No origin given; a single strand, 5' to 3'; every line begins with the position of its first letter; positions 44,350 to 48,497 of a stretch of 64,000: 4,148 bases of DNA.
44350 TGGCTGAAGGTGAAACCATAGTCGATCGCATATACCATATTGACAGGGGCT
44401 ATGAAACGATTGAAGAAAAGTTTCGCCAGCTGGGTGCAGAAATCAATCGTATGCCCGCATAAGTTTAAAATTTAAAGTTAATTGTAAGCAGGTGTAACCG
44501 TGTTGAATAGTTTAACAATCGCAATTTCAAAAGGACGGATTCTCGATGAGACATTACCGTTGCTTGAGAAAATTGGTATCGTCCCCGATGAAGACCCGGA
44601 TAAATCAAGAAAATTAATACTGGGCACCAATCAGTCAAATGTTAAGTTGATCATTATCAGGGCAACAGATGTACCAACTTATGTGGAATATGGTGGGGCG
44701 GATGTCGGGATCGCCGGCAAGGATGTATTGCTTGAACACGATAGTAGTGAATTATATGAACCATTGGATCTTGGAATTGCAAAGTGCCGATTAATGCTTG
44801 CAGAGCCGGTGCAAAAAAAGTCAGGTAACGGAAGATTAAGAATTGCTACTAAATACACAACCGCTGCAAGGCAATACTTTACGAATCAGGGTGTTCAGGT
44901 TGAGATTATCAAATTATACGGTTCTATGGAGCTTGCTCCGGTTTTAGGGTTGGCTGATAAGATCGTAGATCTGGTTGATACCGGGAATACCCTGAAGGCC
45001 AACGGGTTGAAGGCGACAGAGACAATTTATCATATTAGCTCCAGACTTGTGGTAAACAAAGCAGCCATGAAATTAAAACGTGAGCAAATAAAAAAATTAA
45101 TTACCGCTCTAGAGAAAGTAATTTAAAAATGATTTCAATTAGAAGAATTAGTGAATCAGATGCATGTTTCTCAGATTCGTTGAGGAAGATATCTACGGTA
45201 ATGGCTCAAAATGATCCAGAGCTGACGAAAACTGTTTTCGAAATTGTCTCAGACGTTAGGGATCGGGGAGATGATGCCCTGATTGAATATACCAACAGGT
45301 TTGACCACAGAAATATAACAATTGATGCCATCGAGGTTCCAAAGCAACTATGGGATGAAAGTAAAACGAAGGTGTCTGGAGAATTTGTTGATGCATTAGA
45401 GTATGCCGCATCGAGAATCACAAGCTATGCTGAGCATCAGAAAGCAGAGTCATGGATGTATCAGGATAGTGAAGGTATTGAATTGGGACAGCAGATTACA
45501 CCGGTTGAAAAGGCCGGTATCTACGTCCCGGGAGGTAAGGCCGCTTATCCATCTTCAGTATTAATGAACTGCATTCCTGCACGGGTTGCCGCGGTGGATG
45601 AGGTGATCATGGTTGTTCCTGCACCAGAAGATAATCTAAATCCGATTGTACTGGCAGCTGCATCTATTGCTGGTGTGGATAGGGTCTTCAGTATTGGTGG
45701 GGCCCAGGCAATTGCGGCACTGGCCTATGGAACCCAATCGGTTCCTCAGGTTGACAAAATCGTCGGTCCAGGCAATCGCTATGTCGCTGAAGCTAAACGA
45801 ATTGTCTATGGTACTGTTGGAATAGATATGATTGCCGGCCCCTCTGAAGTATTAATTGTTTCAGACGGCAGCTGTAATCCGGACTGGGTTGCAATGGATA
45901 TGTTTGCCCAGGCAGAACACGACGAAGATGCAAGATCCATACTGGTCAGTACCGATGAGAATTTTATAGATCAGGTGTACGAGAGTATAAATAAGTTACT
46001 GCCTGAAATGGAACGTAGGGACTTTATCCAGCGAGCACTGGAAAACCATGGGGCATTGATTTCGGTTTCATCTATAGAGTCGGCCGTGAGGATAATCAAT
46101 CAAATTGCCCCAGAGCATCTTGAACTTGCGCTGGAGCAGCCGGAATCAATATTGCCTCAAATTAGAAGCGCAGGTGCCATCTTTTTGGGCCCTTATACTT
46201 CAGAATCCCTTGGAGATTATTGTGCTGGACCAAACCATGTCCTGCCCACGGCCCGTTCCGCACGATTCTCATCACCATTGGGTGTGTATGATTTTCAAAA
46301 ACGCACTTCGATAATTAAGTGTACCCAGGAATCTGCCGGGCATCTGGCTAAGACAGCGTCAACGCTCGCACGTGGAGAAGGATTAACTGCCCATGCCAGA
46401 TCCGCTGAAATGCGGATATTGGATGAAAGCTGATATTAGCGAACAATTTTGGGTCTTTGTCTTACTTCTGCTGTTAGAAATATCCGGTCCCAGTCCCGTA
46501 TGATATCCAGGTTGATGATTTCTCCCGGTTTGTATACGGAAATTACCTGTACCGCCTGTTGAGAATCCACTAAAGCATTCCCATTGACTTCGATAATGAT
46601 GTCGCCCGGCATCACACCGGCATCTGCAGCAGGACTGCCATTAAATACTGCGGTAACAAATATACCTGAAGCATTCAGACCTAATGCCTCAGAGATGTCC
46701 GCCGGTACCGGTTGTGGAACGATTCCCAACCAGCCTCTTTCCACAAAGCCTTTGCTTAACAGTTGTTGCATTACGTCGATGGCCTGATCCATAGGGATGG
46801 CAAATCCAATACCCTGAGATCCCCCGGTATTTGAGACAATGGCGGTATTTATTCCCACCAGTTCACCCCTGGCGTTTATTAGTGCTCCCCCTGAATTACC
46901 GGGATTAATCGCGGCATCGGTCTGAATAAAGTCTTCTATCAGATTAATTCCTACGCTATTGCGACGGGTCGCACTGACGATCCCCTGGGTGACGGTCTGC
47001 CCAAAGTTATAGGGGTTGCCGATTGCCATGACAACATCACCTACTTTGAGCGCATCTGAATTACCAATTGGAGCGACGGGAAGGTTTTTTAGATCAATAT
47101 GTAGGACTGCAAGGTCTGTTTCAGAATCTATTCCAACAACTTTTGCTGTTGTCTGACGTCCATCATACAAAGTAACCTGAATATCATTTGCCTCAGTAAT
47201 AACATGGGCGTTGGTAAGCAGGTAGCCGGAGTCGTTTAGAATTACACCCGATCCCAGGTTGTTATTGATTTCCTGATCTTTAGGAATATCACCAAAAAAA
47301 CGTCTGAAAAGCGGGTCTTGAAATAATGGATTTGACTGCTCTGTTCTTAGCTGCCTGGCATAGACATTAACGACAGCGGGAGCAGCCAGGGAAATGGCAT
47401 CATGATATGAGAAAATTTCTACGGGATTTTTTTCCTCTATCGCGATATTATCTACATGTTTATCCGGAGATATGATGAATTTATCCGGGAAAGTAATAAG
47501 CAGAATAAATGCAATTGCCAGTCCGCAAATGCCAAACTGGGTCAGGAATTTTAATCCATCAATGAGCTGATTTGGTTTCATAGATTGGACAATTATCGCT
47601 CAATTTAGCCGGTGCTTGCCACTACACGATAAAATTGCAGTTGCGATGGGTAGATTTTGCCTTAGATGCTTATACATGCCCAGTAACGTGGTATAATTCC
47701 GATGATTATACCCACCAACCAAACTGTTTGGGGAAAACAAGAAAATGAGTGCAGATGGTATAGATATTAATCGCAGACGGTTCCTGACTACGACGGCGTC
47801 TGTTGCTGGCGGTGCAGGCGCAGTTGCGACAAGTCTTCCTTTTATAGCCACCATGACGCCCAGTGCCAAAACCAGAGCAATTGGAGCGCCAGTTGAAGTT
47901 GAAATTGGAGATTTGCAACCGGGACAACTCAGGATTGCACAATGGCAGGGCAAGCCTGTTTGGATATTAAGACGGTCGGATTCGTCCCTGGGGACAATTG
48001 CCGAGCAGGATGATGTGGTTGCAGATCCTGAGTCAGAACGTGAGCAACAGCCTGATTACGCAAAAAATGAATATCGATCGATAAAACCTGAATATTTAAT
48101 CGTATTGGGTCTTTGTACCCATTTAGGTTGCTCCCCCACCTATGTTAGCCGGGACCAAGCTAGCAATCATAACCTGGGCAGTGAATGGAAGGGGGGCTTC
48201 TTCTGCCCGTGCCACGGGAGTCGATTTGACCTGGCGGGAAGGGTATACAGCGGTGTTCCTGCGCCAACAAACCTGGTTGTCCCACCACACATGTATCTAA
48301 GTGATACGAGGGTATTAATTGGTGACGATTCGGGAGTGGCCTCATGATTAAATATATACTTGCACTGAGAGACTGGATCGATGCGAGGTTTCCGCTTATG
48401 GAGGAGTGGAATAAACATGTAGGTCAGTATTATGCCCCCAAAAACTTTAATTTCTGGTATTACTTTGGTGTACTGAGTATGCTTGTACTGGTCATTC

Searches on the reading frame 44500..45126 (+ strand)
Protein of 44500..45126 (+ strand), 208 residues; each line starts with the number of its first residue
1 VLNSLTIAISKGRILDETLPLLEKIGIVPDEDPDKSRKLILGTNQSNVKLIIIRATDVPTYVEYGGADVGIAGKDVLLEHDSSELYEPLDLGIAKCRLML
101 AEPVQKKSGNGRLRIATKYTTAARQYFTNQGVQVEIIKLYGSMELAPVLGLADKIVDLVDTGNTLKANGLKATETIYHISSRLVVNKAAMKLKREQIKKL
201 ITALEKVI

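Call 35: search_protein_families(library=pfam, proteins=[window:44500-45126:+], max_evalue=0.0001)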
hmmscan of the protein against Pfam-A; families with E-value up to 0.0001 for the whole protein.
window:44500-45126:+ (208 aa): 1 family
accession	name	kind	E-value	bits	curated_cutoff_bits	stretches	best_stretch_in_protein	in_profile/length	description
PF01634.23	HisG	-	7.8e-57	192.1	25.5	1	54-205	1-157/158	ATP phosphoribosyltransferase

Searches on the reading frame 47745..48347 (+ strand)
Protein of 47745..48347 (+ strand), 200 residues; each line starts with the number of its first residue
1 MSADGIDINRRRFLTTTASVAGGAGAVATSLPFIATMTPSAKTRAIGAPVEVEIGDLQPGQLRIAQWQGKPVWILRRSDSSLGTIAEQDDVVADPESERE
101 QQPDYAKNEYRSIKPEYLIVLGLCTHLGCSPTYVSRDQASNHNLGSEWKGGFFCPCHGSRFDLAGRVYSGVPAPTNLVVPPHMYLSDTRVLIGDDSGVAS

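Call 36: search_protein_families(library=pfam, proteins=[window:47745-48347:+], max_evalue=0.0001)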
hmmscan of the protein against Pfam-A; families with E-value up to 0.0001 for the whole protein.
window:47745-48347:+ (200 aa): 2 families
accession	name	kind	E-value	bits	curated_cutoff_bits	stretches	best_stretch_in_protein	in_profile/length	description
PF10399.14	UCR_Fe-S_N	-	8.2e-08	32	24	1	3-40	4-41/41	Ubiquitinol-cytochrome C reductase Fe-S subunit TAT signal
PF00355.32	Rieske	-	3.5e-07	30.5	20.3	1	112-177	31-84/88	Rieske [2Fe-2S] domain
